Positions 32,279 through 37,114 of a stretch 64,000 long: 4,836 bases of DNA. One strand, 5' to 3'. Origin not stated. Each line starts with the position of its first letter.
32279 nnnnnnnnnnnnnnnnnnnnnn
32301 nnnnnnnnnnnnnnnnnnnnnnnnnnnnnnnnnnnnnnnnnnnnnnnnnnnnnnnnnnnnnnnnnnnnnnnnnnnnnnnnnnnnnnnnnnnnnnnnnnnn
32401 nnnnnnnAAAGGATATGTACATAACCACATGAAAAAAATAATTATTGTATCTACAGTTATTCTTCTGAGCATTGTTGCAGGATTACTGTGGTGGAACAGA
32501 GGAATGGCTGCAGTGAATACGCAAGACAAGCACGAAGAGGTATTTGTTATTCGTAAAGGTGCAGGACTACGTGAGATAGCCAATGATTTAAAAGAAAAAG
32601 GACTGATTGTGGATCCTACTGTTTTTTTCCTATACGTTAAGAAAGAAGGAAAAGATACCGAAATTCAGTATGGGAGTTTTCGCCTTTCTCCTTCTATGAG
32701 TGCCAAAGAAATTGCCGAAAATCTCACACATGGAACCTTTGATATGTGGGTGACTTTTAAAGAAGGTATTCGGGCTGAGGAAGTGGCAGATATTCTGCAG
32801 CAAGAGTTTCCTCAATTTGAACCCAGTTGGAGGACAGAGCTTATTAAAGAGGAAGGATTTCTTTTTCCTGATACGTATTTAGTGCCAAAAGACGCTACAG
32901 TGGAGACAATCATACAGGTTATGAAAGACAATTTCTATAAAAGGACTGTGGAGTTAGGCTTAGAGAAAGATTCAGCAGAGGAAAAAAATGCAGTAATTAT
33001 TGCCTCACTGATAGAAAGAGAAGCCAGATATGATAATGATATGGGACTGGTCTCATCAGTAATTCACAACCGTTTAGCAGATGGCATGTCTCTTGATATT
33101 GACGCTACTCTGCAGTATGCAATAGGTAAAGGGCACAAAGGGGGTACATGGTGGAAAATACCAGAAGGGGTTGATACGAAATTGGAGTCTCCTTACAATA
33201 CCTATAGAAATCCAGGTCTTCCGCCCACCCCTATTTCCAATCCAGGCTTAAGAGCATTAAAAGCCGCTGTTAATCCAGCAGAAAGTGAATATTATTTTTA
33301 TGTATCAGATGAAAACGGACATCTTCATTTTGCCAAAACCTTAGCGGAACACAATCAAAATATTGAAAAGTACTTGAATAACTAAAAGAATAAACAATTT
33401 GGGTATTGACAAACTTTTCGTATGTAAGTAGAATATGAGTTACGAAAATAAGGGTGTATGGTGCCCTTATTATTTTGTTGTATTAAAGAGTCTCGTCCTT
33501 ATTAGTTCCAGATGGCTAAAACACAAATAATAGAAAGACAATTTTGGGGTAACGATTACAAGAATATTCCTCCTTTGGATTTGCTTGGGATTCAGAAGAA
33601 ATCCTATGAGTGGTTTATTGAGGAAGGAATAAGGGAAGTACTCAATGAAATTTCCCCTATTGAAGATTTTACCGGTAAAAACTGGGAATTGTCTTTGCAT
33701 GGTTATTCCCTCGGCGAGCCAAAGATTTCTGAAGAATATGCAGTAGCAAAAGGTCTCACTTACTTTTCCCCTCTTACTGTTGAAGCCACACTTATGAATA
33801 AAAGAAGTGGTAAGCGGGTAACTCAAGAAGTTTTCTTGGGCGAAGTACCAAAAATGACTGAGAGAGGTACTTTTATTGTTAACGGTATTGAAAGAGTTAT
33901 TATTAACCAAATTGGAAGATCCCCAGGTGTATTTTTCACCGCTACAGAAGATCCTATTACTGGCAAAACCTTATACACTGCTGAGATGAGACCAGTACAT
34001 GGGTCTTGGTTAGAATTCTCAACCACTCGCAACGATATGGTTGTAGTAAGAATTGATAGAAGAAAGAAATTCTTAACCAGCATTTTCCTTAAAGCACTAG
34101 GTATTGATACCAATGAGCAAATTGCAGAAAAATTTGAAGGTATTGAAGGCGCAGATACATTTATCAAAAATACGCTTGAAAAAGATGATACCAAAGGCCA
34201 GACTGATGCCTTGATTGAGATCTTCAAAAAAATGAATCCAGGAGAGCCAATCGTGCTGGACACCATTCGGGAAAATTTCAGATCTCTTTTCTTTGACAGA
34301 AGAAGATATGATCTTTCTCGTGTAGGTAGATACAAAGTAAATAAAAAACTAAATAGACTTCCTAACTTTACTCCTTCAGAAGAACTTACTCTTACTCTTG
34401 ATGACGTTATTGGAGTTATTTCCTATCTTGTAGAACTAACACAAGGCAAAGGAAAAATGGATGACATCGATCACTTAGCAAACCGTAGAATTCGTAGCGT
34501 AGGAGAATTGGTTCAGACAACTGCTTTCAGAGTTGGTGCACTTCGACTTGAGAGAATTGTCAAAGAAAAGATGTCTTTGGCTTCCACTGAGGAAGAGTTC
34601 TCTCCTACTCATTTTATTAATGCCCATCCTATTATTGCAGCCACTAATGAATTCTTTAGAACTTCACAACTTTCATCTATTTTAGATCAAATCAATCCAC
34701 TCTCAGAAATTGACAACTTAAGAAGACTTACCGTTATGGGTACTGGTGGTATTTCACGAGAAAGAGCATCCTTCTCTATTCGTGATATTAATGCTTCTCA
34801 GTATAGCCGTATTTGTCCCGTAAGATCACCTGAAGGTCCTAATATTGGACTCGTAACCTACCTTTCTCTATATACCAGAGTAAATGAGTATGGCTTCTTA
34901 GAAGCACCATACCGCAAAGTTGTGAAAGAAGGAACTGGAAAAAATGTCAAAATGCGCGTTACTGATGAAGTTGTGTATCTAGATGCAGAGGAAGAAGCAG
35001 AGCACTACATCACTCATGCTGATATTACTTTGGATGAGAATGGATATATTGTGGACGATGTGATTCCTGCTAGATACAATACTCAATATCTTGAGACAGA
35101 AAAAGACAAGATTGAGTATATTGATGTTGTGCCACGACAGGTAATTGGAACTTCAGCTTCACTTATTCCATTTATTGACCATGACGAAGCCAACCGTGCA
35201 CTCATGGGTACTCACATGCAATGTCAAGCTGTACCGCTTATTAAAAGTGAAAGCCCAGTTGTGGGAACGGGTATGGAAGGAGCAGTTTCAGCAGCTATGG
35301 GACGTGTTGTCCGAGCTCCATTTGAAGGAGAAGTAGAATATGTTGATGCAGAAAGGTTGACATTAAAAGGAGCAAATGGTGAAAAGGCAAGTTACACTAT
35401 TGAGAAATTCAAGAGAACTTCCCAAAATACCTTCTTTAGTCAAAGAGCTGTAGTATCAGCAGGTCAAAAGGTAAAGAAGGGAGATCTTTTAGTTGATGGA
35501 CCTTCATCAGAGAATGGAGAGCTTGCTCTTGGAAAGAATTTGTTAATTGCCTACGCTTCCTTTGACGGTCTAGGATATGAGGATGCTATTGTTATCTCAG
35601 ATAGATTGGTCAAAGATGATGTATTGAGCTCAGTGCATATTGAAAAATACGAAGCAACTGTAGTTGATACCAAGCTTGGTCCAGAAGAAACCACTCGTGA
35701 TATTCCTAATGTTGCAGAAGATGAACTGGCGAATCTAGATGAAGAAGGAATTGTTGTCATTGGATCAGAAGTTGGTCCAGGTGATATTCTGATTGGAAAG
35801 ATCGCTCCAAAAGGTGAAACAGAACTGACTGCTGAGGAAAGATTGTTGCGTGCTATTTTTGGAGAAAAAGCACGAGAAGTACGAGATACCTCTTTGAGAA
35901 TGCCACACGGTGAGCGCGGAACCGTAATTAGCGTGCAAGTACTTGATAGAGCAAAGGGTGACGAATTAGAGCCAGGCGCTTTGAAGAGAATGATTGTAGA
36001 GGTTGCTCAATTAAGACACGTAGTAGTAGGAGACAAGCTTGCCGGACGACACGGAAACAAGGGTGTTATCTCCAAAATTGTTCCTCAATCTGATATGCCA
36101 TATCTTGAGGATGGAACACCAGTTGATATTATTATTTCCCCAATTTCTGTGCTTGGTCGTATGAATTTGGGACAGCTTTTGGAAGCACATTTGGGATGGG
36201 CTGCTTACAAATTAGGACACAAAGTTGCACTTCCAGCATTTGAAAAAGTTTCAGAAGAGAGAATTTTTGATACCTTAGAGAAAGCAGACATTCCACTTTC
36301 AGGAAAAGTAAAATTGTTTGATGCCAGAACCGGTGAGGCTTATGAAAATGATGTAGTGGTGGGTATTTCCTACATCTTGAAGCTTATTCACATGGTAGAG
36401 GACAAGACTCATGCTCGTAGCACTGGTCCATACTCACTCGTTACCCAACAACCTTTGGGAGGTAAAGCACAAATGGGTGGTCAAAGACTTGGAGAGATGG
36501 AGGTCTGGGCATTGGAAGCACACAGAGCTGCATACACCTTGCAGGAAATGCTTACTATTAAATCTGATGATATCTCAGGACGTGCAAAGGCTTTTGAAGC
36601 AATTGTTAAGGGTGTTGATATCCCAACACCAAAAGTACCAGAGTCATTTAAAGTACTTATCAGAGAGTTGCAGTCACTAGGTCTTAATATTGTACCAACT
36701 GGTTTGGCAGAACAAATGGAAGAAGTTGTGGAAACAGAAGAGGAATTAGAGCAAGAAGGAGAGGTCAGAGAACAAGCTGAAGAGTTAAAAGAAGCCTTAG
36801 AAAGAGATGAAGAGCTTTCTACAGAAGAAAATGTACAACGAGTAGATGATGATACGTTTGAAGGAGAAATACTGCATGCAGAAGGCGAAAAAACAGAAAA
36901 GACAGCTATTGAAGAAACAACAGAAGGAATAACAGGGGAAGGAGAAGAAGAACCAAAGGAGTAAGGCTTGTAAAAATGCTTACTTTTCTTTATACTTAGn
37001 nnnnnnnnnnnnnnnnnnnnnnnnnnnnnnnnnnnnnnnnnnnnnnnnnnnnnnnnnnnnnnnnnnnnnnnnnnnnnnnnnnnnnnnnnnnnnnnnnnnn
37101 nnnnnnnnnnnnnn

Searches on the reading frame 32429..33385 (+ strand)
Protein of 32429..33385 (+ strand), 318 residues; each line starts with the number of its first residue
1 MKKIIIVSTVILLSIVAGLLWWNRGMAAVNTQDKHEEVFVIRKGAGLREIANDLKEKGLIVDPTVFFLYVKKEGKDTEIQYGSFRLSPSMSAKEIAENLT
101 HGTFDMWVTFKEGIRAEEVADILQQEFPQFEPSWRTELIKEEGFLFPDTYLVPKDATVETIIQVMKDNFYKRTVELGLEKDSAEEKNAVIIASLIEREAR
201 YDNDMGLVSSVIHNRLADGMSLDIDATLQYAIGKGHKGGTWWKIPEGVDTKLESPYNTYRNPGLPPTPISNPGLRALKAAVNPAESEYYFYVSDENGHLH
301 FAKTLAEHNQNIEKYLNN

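Call 11: search_protein_families(library=ncbifam, proteins=[window:32429-33385:+])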
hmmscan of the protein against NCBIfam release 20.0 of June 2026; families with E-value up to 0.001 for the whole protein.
window:32429-33385:+ (318 aa): 2 families
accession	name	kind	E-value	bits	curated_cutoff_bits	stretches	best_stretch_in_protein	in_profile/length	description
TIGR00247.1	TIGR00247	hypoth_equivalog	1.6e-68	231.3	103.4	1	4-317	6-342/347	endolytic transglycosylase MltG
NF007619.0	PRK10270.1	equivalog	1.8e-36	125.9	532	1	2-317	2-332/340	cell division protein YceG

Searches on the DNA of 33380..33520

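Call 60: search_rna_families(source=window, start=33380, end=33520, threshold=evalue, max_evalue=10)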
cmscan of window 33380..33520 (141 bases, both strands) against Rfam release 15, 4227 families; matches with E-value up to 10: 3.
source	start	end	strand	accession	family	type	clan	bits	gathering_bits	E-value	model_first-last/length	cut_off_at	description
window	33382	33398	+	RF01375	CRISPR-DR62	Gene; CRISPR;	-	17.1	45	6.9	1-37/37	no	CRISPR RNA direct repeat element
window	33381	33475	+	RF01816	RsaA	Gene; sRNA;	-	14.4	50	2.8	1-134/134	no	RNA Staph. aureus A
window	33423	33474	+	RF01403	STnc290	Gene; sRNA;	-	12.7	60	7.4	1-65/65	no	STnc290 Hfq binding RNA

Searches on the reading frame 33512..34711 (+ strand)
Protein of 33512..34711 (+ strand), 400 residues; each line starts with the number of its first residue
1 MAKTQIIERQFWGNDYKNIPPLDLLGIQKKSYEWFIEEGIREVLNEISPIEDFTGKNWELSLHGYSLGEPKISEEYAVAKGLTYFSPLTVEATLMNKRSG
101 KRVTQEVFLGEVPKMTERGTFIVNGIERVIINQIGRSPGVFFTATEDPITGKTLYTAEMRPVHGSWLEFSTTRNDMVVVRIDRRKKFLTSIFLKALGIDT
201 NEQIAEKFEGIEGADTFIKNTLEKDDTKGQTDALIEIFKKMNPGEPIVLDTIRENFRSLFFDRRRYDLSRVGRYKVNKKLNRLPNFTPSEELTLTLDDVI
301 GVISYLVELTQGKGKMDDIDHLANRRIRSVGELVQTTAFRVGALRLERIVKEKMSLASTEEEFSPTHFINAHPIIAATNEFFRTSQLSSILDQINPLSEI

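Call 19: find_related_loci(query=window:33512-34711:+, collection=metagenome_contigs, flank=3000)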
Query window:33512-34711:+ (400 aa) in metagenome_contigs; peptide patterns used: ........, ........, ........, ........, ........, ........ (x = any residue, [..] = any of these).
216 stretches matched a pattern; 80 encode a relative of the query (tblastn E <= 1e-3); 78 distinct loci.
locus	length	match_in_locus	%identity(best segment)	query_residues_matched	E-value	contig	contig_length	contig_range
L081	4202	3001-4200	82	1-400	0e+0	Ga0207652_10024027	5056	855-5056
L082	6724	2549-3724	81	9-400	0e+0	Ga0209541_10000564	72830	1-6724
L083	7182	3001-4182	78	7-400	0e+0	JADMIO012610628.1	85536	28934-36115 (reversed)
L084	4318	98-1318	77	1-400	0e+0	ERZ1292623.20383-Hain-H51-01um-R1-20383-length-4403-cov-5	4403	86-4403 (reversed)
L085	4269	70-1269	77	1-400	0e+0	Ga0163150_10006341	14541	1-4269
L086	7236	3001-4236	74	7-400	0e+0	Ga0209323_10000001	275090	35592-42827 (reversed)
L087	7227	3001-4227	75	8-400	0e+0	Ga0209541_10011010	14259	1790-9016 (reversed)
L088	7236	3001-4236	74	7-400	0e+0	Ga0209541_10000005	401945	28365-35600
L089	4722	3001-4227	75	8-400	0e+0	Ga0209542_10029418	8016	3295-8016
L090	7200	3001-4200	75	1-400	0e+0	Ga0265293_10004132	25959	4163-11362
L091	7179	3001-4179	77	8-400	0e+0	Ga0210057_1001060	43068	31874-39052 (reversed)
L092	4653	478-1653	76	9-400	0e+0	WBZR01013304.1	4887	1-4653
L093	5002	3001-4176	77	9-400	0e+0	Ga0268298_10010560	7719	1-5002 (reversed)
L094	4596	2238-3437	75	1-400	0e+0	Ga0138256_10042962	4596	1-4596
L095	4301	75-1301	74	8-400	0e+0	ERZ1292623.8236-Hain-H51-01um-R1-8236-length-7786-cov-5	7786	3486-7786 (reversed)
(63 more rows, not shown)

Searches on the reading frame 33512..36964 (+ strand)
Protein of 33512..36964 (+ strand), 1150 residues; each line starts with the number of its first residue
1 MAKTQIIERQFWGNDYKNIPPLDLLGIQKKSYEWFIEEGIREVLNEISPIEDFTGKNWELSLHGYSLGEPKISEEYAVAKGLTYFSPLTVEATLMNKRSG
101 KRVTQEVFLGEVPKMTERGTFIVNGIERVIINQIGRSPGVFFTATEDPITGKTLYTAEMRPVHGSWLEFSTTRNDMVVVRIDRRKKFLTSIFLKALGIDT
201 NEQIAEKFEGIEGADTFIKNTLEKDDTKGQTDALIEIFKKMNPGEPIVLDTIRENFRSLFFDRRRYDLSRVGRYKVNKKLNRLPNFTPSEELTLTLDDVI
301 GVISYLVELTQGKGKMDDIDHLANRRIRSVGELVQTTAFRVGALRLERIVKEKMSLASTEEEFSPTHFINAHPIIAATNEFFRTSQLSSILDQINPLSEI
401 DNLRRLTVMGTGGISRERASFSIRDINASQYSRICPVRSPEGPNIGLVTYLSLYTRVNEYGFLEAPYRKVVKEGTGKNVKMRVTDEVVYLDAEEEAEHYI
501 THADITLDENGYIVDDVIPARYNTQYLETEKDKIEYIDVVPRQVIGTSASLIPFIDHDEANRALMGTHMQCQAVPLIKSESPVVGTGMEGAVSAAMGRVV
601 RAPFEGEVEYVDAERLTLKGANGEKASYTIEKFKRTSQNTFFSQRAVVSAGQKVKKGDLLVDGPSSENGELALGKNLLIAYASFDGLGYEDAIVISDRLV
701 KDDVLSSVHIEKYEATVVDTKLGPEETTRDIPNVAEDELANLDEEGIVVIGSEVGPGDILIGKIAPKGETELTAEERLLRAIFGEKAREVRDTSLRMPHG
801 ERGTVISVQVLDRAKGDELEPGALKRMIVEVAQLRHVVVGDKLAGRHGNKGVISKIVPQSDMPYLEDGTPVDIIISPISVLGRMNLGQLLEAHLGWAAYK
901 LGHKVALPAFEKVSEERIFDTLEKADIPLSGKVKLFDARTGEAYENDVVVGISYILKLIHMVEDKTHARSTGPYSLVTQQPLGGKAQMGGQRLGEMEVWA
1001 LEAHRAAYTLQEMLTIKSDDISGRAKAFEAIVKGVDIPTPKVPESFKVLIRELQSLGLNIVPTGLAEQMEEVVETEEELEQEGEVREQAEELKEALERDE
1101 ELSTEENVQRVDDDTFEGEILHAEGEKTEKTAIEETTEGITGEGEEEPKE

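Call 11: search_protein_families(library=ncbifam, proteins=[window:33512-36964:+])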
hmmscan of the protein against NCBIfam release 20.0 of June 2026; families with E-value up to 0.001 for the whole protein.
window:33512-36964:+ (1150 aa): 7 families
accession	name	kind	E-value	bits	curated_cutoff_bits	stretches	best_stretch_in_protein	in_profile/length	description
TIGR02013.1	rpoB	equivalog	0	1402.9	801.15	3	216-814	298-892/1238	DNA-directed RNA polymerase subunit beta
NF001616.1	PRK00405.1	equivalog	0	1401.8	896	1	10-1060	4-1092/1096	DNA-directed RNA polymerase subunit beta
NF007172.0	PRK09603.1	equivalog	1.1e-287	957.8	5372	4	216-813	359-946/2890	DNA-directed RNA polymerase subunit beta/beta'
NF011417.0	PRK14844.1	equivalog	3.6e-283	943.2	4632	4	216-820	366-963/2839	DNA-directed RNA polymerase subunit beta/beta'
NF006335.0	PRK08565.1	equivalog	3.5e-106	356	1402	3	673-1020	713-1051/1116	DNA-directed RNA polymerase subunit B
TIGR03670.1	rpoB_arch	equivalog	1.4e-76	258.1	811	2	673-1020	197-535/599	DNA-directed RNA polymerase subunit B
NF007175.0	PRK09606.1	equivalog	2.4e-28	98.9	355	1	118-459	144-472/496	DNA-directed RNA polymerase subunit B''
